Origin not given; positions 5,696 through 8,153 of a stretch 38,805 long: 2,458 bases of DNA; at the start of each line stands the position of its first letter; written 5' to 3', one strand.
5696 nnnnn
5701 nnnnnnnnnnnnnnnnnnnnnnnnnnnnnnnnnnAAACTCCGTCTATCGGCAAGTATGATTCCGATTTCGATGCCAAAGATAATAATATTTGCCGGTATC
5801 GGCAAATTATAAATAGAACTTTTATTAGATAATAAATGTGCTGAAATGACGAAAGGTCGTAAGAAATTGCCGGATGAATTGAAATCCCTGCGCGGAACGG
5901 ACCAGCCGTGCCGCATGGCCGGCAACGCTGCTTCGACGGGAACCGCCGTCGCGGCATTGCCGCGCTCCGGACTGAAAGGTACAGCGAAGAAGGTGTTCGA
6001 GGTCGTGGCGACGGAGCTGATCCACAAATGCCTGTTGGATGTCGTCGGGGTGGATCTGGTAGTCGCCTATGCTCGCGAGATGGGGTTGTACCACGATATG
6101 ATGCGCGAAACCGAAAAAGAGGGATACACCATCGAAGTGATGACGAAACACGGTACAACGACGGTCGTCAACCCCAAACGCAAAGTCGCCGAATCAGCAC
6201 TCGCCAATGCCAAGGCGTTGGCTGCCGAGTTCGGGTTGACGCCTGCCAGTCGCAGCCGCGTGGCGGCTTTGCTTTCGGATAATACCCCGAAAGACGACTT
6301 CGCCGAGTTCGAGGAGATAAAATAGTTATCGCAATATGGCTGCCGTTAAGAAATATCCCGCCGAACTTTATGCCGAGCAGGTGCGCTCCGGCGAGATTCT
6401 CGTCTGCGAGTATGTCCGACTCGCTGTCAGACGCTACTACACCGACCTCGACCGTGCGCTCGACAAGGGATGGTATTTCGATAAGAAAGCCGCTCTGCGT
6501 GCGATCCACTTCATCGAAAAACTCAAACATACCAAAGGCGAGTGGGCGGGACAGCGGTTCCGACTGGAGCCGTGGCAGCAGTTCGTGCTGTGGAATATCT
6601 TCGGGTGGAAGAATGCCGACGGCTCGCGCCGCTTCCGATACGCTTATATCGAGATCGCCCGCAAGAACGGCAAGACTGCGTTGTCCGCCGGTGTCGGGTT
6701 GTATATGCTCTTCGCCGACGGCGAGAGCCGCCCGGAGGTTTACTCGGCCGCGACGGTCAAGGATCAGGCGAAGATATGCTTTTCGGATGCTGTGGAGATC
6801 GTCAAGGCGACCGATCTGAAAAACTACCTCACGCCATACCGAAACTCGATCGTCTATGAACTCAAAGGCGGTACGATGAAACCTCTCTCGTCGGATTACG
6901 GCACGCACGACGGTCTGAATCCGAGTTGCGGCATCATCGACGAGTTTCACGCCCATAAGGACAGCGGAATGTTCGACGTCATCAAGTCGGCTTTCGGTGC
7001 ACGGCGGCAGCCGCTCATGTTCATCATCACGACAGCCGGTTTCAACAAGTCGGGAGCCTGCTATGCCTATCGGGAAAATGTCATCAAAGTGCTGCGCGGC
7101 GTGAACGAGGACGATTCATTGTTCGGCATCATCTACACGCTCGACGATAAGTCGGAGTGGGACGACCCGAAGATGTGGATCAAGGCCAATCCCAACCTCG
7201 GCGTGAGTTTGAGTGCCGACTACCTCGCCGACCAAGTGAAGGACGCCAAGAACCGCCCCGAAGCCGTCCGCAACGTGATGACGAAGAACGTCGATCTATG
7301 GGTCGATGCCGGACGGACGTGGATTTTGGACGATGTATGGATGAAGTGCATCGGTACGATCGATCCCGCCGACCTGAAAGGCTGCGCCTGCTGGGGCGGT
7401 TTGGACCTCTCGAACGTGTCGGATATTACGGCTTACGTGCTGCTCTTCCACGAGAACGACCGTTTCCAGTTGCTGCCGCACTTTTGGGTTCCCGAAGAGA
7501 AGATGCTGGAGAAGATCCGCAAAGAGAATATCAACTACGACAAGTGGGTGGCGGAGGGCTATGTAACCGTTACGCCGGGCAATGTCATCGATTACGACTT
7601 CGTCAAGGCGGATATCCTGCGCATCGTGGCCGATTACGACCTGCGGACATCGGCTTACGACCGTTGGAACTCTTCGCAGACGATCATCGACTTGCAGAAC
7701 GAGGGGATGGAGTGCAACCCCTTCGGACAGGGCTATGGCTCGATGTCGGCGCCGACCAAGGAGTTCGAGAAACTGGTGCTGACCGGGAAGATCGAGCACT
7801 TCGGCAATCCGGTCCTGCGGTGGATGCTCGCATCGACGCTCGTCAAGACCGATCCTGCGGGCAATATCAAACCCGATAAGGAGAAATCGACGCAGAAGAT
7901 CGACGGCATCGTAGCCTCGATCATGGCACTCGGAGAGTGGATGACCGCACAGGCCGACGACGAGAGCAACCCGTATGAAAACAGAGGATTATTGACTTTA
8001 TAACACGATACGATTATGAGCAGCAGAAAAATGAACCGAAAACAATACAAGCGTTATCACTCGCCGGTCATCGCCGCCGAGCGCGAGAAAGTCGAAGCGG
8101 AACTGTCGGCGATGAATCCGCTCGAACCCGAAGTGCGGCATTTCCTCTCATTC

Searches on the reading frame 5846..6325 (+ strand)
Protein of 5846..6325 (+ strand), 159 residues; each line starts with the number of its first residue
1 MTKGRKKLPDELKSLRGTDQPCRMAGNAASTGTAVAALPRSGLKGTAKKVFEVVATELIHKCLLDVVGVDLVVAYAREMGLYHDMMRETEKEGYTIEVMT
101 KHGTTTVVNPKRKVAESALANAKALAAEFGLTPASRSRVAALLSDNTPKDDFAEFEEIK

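Call 4: search_protein_families(library=pfam, proteins=[window:5846-6325:+], max_evalue=0.01)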
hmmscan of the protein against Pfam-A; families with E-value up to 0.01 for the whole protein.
window:5846-6325:+ (159 aa): 1 family
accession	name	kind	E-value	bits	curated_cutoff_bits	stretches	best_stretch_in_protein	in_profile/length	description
PF05119.17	Terminase_4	-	2e-17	63.8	24.7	1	47-142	1-94/98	Phage terminase, small subunit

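Call 9: search_protein_families(library=phrogs, proteins=[window:5846-6325:+], max_evalue=0.001)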
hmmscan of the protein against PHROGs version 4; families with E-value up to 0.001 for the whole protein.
window:5846-6325:+ (159 aa): 2 families
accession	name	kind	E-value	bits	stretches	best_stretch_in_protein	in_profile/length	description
phrog_83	-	head and packaging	7.7e-22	78.9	1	2-155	41-198/246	terminase small subunit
phrog_361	-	head and packaging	0.00038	21.7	1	72-157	32-125/129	terminase small subunit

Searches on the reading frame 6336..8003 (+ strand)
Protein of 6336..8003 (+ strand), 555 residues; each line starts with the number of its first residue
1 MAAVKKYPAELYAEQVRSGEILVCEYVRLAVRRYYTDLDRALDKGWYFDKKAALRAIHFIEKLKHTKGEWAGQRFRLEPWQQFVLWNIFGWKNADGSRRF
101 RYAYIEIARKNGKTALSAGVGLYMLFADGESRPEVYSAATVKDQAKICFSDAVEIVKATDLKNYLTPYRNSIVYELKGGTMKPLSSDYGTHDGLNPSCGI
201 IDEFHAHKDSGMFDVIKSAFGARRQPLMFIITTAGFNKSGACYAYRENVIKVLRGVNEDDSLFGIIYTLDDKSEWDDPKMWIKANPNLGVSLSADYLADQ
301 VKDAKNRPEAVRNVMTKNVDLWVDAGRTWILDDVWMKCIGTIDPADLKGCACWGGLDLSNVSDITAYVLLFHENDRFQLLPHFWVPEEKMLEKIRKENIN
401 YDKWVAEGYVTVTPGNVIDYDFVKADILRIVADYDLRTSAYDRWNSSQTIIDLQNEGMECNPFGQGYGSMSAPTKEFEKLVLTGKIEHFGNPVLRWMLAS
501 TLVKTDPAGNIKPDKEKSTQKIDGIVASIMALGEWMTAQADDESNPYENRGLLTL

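Call 4: search_protein_families(library=pfam, proteins=[window:6336-8003:+], max_evalue=0.01)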
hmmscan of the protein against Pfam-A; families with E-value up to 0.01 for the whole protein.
window:6336-8003:+ (555 aa): 2 families
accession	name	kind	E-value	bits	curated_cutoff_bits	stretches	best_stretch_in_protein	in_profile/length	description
PF20441.4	TerL_nuclease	-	8.3e-52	176.6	24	1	258-535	3-282/286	Terminase large subunit, endonuclease domain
PF03354.21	TerL_ATPase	-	3.5e-35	121.8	23.7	1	79-247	1-174/178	Terminase large subunit, ATPase domain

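Call 11: find_related_loci(query=window:6336-8003:+, collection=viral_contigs, flank=10000)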
Query window:6336-8003:+ (555 aa) in viral_contigs; peptide patterns used: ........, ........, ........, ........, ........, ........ (x = any residue, [..] = any of these).
145 stretches matched a pattern; 143 encode a relative of the query (tblastn E <= 1e-3); the best 80 are kept; 80 distinct loci.
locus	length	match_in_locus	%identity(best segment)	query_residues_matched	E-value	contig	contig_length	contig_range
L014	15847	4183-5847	97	1-555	0e+0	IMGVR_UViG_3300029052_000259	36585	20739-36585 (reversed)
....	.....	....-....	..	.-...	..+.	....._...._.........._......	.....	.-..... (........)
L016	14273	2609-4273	97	1-555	0e+0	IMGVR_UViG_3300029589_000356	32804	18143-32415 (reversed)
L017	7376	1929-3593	96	1-555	0e+0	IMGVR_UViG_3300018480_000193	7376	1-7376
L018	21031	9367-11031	96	1-555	0e+0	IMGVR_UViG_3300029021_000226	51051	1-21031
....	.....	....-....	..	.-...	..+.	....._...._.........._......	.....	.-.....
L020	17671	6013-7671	95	4-555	0e+0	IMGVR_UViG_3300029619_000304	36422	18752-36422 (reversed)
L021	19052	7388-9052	94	1-555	0e+0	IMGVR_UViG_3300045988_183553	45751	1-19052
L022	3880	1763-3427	93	1-555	0e+0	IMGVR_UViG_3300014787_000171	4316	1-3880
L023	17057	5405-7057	91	5-555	0e+0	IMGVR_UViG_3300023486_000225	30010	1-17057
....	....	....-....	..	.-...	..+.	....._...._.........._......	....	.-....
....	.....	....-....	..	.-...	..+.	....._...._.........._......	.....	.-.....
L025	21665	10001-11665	96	1-555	0e+0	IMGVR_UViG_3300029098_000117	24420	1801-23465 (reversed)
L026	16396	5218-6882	88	1-555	0e+0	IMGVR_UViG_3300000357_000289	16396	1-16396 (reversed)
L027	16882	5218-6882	88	1-555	0e+0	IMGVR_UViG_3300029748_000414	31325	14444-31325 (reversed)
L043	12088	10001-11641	85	9-555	0e+0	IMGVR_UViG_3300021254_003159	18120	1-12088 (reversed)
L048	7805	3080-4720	85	9-555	0e+0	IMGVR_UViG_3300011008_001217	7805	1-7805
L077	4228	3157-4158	88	5-338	0e+0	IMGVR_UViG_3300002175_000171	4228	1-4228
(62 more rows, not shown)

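Call 17: find_related_loci(query=window:6336-8003:+, collection=genome_contigs, flank=10000)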
Query window:6336-8003:+ (555 aa) in genome_contigs; peptide patterns used: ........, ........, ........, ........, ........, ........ (x = any residue, [..] = any of these).
102 stretches matched a pattern; 75 encode a relative of the query (tblastn E <= 1e-3); 69 distinct loci.
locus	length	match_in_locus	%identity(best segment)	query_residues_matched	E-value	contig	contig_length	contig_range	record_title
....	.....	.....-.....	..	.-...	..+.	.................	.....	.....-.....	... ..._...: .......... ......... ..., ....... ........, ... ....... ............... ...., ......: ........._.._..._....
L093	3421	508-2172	86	1-555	0e+0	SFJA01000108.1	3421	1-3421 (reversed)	MAG: Bacteroidales bacterium isolate W1P28.019 Contig10189, whole genome shotgun sequence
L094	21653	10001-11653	87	5-555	0e+0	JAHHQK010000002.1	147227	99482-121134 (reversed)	MAG: Alistipes sp. isolate MAG002 MAG002_2, whole genome shotgun sequence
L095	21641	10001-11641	85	9-555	0e+0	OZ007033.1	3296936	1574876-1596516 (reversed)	MAG: uncultured Bacteroidales bacterium isolate metabat2_pooled_hifiasm.1162 MAG genome assembly, chromosome: 1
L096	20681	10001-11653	87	5-555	0e+0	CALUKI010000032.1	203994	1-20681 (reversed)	MAG: uncultured Alistipes sp. isolate E16__bin154 genome assembly, contig: E16__k127_7167260, whole genome shotgun seque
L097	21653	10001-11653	86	5-555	0e+0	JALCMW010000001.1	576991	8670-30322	MAG: Bacteroidales bacterium isolate UW_MP_BACTE2_1 Ga0455784_00001, whole genome shotgun sequence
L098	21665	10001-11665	83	1-555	0e+0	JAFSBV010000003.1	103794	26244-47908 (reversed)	MAG: Bacteroidales bacterium isolate RGIG3000 Goat_Rectum-3__c40, whole genome shotgun sequence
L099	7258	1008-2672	83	1-555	0e+0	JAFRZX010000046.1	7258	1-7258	MAG: Bacteroidales bacterium isolate RGIG2950 Goat_Rectum-1__c165117, whole genome shotgun sequence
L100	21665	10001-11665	84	1-555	0e+0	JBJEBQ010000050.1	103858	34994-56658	MAG: Candidatus Cryptobacteroides sp. isolate LOHA42_bin.036 NODE_64_length_103858_cov_9.676445, whole genome shotgun se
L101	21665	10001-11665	83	1-555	0e+0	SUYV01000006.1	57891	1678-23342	MAG: Bacteroidales bacterium isolate SIG159 NODE_2982_length_57891_cov_78.516844, whole genome shotgun sequence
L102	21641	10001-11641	84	9-555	0e+0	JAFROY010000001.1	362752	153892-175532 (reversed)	MAG: Bacteroidales bacterium isolate RGIG2668 Goat_Omasum-2__c495, whole genome shotgun sequence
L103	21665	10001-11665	83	1-555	0e+0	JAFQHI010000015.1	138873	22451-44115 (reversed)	MAG: Alistipes sp. isolate RGIG1820 Goat_Cecum-5__c1078, whole genome shotgun sequence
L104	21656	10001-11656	83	4-555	0e+0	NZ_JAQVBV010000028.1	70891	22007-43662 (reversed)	MAG: Bacteroides sp. isolate STD2_73 NODE_1258_length_70891_cov_7.919168_Sandtown_D2, whole genome shotgun sequence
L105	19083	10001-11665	83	1-555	0e+0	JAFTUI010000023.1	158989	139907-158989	MAG: Tidjanibacter sp. isolate RGIG4157 Roe_deer_Colon-1__c2919, whole genome shotgun sequence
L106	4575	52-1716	83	1-555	0e+0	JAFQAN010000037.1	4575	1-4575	MAG: Alistipes sp. isolate RGIG1643 Goat_Cecum-1__c1641, whole genome shotgun sequence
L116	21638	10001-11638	78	8-555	0e+0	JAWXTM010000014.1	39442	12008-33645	MAG: Rikenellaceae bacterium isolate FM_23_G125_V NODE_290_length_39443_cov_4.948578, whole genome shotgun sequence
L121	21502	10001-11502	97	1-555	0e+0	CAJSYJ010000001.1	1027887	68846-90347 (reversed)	Bacteroidales bacterium isolate A61_54.AF.DSS genome assembly, contig: MGBC000073.1, whole genome shotgun sequence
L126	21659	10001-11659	95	1-555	0e+0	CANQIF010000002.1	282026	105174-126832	MAG: uncultured Alistipes sp. isolate Lapin-030__bin28 genome assembly, contig: Lapin-030__NODE_17_length_282026_cov_21.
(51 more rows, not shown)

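Call 22: search_protein_families(library=pfam, proteins=[L126:173-772:+, L126:880-1686:+, L126:1723-2934:+, L126:2931-3998:+, L121:27-644:+, L121:641-1423:+, L121:1332-2279:+, L121:2293-3000:-, L121:3219-3863:+], max_evalue=0.01)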
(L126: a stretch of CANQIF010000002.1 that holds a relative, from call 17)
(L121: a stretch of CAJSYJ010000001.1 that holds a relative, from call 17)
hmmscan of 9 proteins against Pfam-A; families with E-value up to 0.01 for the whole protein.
L126:173-772:+ (199 aa): 4 families
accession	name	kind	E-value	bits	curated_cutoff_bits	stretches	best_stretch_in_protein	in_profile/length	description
PF12682.12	Flavodoxin_4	-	2.7e-24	85.9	24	1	44-193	1-153/155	Flavodoxin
PF12724.12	Flavodoxin_5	-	0.00029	21.6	27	0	46-89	1-49/145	Flavodoxin domain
PF12641.12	Flavodoxin_3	-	0.0015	18.8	27.5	0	46-76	1-33/160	Flavodoxin domain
PF03358.20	FMN_red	-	0.0077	16.2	24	0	53-153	13-115/152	NADPH-dependent FMN reductase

L126:880-1686:+ (268 aa): 3 families
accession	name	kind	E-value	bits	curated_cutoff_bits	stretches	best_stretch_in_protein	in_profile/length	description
PF12833.13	HTH_18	-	7.3e-15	55.5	33.6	1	190-268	1-79/80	Helix-turn-helix domain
PF00165.29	HTH_AraC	-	3.1e-10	40.4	26.6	1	229-267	1-41/42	Bacterial regulatory helix-turn-helix proteins, AraC family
PF02311.25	AraC_binding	-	6e-05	23.2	21.1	1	29-83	28-83/135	AraC-like ligand binding domain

L126:1723-2934:+ (403 aa): 3 families
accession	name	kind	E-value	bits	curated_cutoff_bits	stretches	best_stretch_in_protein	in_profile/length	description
PF02627.25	CMD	-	3.7e-18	65.7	23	2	189-254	16-80/84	Carboxymuconolactone decarboxylase family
PF07883.17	Cupin_2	-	2.2e-06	27.7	27.2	1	89-145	3-58/70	Cupin domain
PF02311.25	AraC_binding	-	0.0084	16.3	21.1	0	98-167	17-85/135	AraC-like ligand binding domain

L126:2931-3998:+ (355 aa): 2 families
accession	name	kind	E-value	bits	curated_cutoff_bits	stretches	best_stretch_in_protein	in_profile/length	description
PF12697.13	Abhydrolase_6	-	1.1e-08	36.4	26.3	1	81-302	1-152/217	Alpha/beta hydrolase family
PF00561.26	Abhydrolase_1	-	4.1e-06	27.1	25.8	1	80-230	2-102/245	alpha/beta hydrolase fold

L121:27-644:+ (205 aa): 0 families

L121:641-1423:+ (260 aa): 1 family
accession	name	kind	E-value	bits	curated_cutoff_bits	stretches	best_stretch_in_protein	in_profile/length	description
PF08843.17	AbiEii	-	2.6e-17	64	22.5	1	38-204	6-177/238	Nucleotidyl transferase AbiEii toxin, Type IV TA system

L121:1332-2279:+ (315 aa): 3 families
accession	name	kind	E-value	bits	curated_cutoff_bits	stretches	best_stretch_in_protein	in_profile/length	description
PF12833.13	HTH_18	-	5.4e-18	65.5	33.6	1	222-299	1-76/80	Helix-turn-helix domain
PF20240.3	DUF6597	-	4.2e-17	62.5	27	1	45-146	2-102/103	Domain of unknown function (DUF6597)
PF00165.29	HTH_AraC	-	6.4e-13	48.9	26.6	2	271-298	12-38/42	Bacterial regulatory helix-turn-helix proteins, AraC family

L121:2293-3000:- (235 aa): 0 families

L121:3219-3863:+ (214 aa): 2 families
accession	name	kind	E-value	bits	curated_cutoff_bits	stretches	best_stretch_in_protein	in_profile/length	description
PF00132.30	Hexapep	-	4.5e-11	42.4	27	1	114-149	1-36/36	Bacterial transferase hexapeptide (six repeats)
PF14602.12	Hexapep_2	-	1.7e-05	24.9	27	1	115-149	2-34/34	Hexapeptide repeat of succinyl-transferase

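Call 69: search_protein_families(library=pfam, proteins=[L018:1-1296:+, L018:1393-2961:+, L018:3033-3377:+, L018:3283-3669:+, L098:8438-9442:+, L048:1386-2495:-, L116:8784-9491:+, L077:2018-2653:+], max_evalue=0.001)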
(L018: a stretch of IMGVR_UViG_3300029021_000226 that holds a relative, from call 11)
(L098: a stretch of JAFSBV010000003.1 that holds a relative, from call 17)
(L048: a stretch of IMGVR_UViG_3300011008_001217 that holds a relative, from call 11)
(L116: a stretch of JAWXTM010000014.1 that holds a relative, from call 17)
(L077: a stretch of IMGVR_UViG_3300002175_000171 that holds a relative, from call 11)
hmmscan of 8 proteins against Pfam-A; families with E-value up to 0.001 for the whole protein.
L018:1-1296:+ (431 aa): 1 family
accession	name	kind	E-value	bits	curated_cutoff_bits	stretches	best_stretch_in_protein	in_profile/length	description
PF00078.32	RVT_1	-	4.1e-14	53.2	29.6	1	102-331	15-204/205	Reverse transcriptase (RNA-dependent DNA polymerase)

L018:1393-2961:+ (522 aa): 10 families
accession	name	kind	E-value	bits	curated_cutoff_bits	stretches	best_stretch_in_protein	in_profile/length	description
PF13518.12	HTH_28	-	8.7e-17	61.3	25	1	48-97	2-51/52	Helix-turn-helix domain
PF13384.12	HTH_23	-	3.1e-15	55.9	24.6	1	43-91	2-50/50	Homeodomain-like domain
PF01527.26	HTH_Tnp_1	-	7.4e-12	45.8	24.1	1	38-93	2-56/75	Transposase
PF08281.18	Sigma70_r4_2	-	2e-10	40.6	25.7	0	258-292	13-47/54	Sigma-70, region 4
PF13551.12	HTH_29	-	4.3e-09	36.8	28.1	1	48-100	1-54/64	Winged helix-turn helix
PF06056.18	Terminase_5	-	4.4e-06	27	20.3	0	47-83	2-38/58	Putative ATPase subunit of terminase (gpP-like)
PF13542.12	HTH_Tnp_ISL3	-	5.5e-06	26.2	27.4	0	34-82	3-50/51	Helix-turn-helix domain of transposase family ISL3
PF02796.21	HTH_7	-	5e-05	23.8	23.8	0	465-494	6-34/45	Helix-turn-helix domain of resolvase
PF13412.12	HTH_24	-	7.2e-05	22.7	21.9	0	272-292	18-38/48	Winged helix-turn-helix DNA-binding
PF04967.18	HTH_10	-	0.00026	21.2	23.1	0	275-293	27-45/53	HTH DNA binding domain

L018:3033-3377:+ (114 aa): 0 families

L018:3283-3669:+ (128 aa): 1 family
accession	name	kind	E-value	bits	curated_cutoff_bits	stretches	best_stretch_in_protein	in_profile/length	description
PF09357.15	RteC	-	7.6e-05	22.9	25.3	1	39-125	127-210/219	RteC protein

L098:8438-9442:+ (334 aa): 3 families
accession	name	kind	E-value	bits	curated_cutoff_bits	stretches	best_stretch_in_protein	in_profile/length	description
PF06250.17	YhcG_C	-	2.2e-59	200.2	32.5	1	174-327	2-155/157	YhcG PDDEXK nuclease domain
PF17761.7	DUF1016_N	-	6.8e-48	162.7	32.8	1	16-149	2-137/137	DUF1016 N-terminal domain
PF01939.22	NucS_C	-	0.0001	22.7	24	1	198-277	5-75/124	Endonuclease NucS C-terminal domain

L048:1386-2495:- (369 aa): 2 families
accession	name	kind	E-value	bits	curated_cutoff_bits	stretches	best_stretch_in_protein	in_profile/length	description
PF01637.24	ATPase_2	-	3.3e-06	27.5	33.2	1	16-256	1-224/225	ATPase domain predominantly from Archaea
PF13173.12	AAA_14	-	0.00043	20.7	27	0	125-194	36-105/129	AAA domain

L116:8784-9491:+ (236 aa): 0 families

L077:2018-2653:+ (211 aa): 0 families

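Call 77: search_protein_families(library=padloc, proteins=[L098:8438-9442:+], max_evalue=0.001)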
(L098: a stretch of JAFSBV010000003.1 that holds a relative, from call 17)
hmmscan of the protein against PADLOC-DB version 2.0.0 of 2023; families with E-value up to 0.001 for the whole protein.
L098:8438-9442:+ (334 aa): 34 families (the best 25 are shown)
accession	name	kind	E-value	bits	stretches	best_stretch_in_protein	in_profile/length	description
PDLC04807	PDC-S02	-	3.5e-142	471.8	1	3-333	6-340/351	-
PDLC04803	PDC-S02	-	1.4e-103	344.2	1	74-333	5-259/269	-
PDLC04827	PDC-S02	-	6.6e-96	318.4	1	1-229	1-230/234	-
PDLC04795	PDC-S02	-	6e-89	296.7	1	1-331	16-343/357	-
PDLC04831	PDC-S02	-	3.5e-85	284.5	1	6-323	8-324/346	-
PDLC04810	PDC-S02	-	9.5e-85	282.9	1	5-325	7-337/355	-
PDLC04822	PDC-S02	-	5.1e-83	277.1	1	5-291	6-285/294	-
PDLC04820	PDC-S02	-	7.8e-83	276.3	1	9-330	26-318/332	-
PDLC04812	PDC-S02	-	6.5e-55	183.2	1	2-148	2-147/151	-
PDLC04802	PDC-S02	-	4.8e-53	177.8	2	1-134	1-140/171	-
PDLC04813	PDC-S02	-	3.4e-51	171.6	1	173-331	5-161/175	-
PDLC04817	PDC-S02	-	1.4e-50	170.5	2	10-213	9-212/286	-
PDLC04797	PDC-S02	-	8.4e-46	153.1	1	8-126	4-122/126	-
PDLC04825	PDC-S02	-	2.3e-42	143.1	1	10-182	15-192/193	-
PDLC04808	PDC-S02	-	5.8e-39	130.8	1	10-114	5-109/111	-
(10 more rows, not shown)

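Call 102: search_protein_families(library=phrogs, proteins=[L043:62-610:+, L043:824-2020:+, L043:2382-3299:+, L043:4205-4915:+, L043:4905-5951:-, L043:6073-7431:-], max_evalue=0.001)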
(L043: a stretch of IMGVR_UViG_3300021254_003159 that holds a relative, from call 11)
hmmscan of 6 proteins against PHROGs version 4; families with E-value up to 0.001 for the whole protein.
L043:62-610:+ (182 aa): 1 family
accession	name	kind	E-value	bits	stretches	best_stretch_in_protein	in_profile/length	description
phrog_21557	-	unknown function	8.4e-30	105.2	1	1-180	75-248/249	-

L043:824-2020:+ (398 aa): 0 families

L043:2382-3299:+ (305 aa): 0 families

L043:4205-4915:+ (236 aa): 0 families

L043:4905-5951:- (348 aa): 8 families
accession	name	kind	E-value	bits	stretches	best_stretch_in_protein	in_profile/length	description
phrog_5978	-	unknown function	2.9e-57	195.4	1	23-342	26-349/364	-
phrog_11900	-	unknown function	1.4e-14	55.1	1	57-247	20-201/230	-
phrog_13548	-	unknown function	1.2e-12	48.5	1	58-280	72-281/379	-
phrog_23170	-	unknown function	2e-07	31.9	1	189-258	117-181/191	-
phrog_1324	-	transcription regulation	7.7e-07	29.9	1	280-346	8-73/172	transcriptional activator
phrog_6336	-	unknown function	4.1e-05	24.8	1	302-347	27-74/81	-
phrog_12747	-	unknown function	0.00025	21.7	1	194-240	135-183/211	-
phrog_12156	-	DNA, RNA and nucleotide metabolism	0.00055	19.7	1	269-346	401-479/485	DNA helicase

L043:6073-7431:- (452 aa): 3 families
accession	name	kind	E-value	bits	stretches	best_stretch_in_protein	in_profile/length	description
phrog_1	-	integration and excision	2.4e-26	94.2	1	116-449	157-450/611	integrase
phrog_216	-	integration and excision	2.7e-19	70.4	1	283-449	79-239/301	integrase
phrog_7685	-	integration and excision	0.0002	22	1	392-448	180-237/240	integrase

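Call 103: find_related_loci(query=L043:824-2020:+, collection=viral_contigs, flank=10000)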
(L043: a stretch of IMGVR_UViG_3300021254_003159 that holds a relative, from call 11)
Query L043:824-2020:+ (398 aa) in viral_contigs; peptide patterns used: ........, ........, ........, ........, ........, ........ (x = any residue, [..] = any of these).
7 stretches matched a pattern; 1 encode a relative of the query (tblastn E <= 1e-3); 1 distinct loci.
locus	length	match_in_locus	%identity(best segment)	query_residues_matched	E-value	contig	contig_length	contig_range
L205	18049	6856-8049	100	1-398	0e+0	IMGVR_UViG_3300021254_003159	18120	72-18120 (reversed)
